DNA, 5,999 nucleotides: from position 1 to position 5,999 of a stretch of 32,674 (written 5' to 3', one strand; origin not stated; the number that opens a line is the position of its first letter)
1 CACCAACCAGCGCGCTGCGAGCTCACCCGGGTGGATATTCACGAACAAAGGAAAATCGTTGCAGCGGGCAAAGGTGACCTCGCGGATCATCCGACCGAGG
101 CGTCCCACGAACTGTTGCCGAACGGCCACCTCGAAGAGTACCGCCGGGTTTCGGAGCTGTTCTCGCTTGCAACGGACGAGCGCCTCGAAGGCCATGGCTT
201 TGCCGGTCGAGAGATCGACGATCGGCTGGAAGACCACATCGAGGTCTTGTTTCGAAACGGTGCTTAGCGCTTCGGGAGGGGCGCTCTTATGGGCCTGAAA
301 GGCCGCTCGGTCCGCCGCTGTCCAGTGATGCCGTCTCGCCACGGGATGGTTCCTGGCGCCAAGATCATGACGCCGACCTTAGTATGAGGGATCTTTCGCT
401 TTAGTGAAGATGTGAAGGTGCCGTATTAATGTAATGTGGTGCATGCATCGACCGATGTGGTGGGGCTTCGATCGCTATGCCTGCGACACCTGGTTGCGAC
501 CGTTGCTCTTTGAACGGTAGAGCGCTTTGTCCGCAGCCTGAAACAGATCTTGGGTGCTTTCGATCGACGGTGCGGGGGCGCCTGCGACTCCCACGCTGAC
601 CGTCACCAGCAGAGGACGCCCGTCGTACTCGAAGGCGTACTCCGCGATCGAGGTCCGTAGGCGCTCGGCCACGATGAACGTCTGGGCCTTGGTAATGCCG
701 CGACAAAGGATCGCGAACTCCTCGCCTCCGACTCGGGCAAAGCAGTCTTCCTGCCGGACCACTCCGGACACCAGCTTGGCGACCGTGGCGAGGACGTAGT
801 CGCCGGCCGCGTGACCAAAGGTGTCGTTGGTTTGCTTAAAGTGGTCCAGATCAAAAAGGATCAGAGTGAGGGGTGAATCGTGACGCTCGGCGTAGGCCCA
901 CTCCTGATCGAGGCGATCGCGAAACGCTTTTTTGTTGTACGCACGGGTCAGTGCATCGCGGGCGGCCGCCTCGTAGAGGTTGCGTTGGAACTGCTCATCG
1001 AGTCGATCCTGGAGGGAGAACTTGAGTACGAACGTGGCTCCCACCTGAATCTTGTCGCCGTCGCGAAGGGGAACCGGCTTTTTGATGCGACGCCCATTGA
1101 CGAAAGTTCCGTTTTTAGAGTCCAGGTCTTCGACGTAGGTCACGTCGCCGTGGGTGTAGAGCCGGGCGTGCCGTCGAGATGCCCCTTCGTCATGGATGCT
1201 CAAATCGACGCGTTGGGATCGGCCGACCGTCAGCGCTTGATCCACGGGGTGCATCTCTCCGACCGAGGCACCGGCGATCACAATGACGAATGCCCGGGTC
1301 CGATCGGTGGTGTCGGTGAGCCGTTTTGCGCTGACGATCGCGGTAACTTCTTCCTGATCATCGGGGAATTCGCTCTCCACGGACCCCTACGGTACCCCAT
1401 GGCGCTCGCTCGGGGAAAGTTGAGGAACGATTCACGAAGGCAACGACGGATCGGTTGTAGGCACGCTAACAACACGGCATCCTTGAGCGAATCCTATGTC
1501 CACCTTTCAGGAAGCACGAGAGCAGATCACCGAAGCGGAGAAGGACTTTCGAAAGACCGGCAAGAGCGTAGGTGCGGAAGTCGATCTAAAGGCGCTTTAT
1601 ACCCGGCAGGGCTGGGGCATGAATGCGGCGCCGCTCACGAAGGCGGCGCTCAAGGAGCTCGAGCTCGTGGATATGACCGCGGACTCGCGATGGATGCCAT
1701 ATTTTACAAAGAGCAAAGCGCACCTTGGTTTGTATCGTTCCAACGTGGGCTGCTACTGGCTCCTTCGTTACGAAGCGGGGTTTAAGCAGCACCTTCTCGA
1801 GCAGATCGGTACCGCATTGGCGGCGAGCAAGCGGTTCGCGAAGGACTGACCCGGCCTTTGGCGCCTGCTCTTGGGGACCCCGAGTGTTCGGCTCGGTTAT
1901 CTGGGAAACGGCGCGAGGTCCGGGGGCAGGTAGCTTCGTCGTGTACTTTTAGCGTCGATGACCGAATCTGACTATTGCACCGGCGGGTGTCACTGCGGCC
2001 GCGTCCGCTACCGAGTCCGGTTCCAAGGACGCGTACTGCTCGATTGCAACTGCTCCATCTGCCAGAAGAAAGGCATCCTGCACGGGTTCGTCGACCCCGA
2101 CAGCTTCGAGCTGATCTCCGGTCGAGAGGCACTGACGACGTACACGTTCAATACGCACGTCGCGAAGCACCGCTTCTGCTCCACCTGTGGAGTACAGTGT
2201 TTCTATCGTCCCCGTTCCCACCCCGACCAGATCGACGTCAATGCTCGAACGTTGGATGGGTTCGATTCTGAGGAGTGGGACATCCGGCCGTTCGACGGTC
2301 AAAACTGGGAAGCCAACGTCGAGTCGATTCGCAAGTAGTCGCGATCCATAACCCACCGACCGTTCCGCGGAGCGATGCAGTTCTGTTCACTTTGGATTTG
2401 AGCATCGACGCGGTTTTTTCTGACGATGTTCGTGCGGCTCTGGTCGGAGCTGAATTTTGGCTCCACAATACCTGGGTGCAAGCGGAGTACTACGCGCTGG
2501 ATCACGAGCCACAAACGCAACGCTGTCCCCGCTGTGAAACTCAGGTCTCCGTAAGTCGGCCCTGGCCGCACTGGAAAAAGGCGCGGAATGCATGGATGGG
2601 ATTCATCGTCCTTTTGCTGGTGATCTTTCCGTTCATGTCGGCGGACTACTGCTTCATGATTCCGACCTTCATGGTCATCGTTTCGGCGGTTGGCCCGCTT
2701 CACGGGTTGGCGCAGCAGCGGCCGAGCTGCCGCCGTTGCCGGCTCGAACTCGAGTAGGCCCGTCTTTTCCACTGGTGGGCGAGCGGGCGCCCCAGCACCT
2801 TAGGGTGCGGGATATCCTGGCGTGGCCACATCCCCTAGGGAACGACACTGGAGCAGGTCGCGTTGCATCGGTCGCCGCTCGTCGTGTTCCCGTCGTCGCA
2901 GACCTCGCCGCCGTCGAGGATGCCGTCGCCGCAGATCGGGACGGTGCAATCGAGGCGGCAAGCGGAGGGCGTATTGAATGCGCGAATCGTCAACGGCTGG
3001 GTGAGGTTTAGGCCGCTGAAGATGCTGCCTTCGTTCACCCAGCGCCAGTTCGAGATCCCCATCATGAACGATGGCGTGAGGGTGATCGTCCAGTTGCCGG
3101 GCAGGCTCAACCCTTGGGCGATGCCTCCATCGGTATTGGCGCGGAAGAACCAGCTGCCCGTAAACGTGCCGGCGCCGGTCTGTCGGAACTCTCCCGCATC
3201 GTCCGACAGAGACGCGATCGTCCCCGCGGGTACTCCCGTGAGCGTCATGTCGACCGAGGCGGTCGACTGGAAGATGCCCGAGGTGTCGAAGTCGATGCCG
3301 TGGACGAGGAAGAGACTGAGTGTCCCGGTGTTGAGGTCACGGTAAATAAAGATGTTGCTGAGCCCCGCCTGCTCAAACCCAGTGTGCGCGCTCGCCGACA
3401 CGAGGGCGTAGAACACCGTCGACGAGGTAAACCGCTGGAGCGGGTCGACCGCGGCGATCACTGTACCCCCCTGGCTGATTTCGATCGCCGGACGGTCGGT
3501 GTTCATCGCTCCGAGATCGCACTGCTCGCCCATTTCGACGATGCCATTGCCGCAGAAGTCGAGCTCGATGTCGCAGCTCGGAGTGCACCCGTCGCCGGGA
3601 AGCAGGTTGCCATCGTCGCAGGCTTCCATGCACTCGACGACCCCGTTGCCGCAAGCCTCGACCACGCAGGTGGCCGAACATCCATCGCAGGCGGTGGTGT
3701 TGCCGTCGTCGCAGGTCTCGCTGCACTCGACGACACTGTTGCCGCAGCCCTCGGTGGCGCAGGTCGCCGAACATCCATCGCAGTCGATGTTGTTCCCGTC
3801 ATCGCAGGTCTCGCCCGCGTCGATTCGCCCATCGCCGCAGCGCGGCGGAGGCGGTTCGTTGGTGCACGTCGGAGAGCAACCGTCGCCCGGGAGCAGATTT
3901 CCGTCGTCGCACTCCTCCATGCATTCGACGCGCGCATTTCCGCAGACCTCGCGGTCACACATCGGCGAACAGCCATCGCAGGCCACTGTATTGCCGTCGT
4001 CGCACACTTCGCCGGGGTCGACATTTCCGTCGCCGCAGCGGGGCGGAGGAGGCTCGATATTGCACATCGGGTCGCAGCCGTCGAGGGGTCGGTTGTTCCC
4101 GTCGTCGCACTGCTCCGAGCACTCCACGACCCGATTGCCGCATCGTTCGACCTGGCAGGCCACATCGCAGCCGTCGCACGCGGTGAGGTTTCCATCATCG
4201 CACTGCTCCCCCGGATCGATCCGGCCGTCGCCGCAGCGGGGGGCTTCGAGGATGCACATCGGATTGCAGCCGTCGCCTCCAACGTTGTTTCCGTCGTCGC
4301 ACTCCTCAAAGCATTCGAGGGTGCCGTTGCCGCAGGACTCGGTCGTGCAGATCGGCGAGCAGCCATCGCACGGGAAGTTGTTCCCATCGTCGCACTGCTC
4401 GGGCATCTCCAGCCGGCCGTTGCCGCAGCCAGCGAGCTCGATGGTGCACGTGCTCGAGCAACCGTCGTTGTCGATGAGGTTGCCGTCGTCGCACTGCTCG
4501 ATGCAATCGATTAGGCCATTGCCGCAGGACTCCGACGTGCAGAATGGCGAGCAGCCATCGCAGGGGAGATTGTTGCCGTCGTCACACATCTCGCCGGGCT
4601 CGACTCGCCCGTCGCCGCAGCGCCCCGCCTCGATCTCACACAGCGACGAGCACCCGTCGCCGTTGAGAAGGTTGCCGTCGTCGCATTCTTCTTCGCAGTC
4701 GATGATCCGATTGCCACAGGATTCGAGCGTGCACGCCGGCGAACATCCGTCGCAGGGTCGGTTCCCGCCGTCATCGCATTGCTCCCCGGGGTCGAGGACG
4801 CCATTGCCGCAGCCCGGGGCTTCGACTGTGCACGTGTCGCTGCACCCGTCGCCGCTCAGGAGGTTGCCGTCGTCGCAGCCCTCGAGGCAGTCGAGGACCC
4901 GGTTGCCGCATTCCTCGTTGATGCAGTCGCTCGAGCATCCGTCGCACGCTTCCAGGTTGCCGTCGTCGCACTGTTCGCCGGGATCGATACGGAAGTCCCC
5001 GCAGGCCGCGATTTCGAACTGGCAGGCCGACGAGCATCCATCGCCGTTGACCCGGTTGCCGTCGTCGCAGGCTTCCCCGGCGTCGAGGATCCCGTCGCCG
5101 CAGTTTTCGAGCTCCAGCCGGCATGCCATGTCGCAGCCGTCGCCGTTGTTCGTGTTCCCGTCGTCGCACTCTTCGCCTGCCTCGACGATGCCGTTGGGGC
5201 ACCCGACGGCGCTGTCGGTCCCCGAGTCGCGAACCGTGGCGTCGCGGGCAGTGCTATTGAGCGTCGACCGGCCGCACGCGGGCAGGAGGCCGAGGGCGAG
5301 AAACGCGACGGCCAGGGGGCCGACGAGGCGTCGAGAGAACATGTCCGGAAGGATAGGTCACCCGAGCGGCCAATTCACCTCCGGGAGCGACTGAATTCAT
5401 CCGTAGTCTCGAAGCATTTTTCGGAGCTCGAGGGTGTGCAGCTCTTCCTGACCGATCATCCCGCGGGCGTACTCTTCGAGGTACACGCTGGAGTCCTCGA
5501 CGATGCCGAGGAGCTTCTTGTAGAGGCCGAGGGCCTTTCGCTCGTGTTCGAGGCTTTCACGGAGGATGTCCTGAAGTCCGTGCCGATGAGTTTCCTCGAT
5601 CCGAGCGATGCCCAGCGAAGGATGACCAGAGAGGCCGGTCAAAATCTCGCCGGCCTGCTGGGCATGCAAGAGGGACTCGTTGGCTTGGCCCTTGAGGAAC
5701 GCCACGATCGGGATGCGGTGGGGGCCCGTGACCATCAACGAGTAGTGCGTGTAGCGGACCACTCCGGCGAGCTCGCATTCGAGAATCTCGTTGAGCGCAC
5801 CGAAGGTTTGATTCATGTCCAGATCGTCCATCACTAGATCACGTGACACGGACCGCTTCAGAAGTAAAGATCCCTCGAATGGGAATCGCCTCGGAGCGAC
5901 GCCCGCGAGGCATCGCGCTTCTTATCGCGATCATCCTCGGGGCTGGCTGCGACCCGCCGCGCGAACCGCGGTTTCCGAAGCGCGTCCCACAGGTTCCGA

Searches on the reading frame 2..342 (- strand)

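Call 24: search_protein_families(library=pfam, proteins=[window:2-342:-], max_evalue=0.001)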
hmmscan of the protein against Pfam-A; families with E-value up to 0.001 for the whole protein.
window:2-342:- (113 aa): 1 family
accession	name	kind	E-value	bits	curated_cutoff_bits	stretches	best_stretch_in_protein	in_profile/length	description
PF00563.25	EAL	-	6.4e-10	39.2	31.3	1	28-108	7-96/236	EAL domain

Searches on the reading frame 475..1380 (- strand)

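Call 23: search_protein_families(library=pfam, proteins=[window:475-1380:-], max_evalue=0.001)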
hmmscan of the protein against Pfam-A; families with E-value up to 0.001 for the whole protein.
window:475-1380:- (301 aa): 3 families
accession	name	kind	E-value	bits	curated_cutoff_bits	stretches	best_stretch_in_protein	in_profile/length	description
PF00990.26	GGDEF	-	5.2e-44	150.3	23.8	1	139-297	1-161/161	Diguanylate cyclase, GGDEF domain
PF00498.31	FHA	-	7.5e-22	78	20.7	1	51-114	2-67/67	FHA domain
PF16697.10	Yop-YscD_cpl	-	6.2e-14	52.5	33.2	1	34-117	2-87/94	Inner membrane component of T3SS, cytoplasmic domain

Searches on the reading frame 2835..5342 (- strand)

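Call 23: search_protein_families(library=pfam, proteins=[window:2835-5342:-], max_evalue=0.001)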
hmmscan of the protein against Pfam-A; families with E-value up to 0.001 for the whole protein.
window:2835-5342:- (835 aa): 1 family
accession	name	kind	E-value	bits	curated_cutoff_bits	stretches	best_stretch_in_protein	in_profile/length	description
PF13948.11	DUF4215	-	1.8e-87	287.9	27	13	798-830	16-46/47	Domain of unknown function (DUF4215)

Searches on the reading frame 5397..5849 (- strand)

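Call 23: search_protein_families(library=pfam, proteins=[window:5397-5849:-], max_evalue=0.001)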
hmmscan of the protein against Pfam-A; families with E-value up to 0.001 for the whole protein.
window:5397-5849:- (150 aa): 1 family
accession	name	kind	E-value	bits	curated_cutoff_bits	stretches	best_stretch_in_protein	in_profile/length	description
PF00210.30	Ferritin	-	1.5e-15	57.8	24.5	1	18-148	3-138/142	Ferritin-like domain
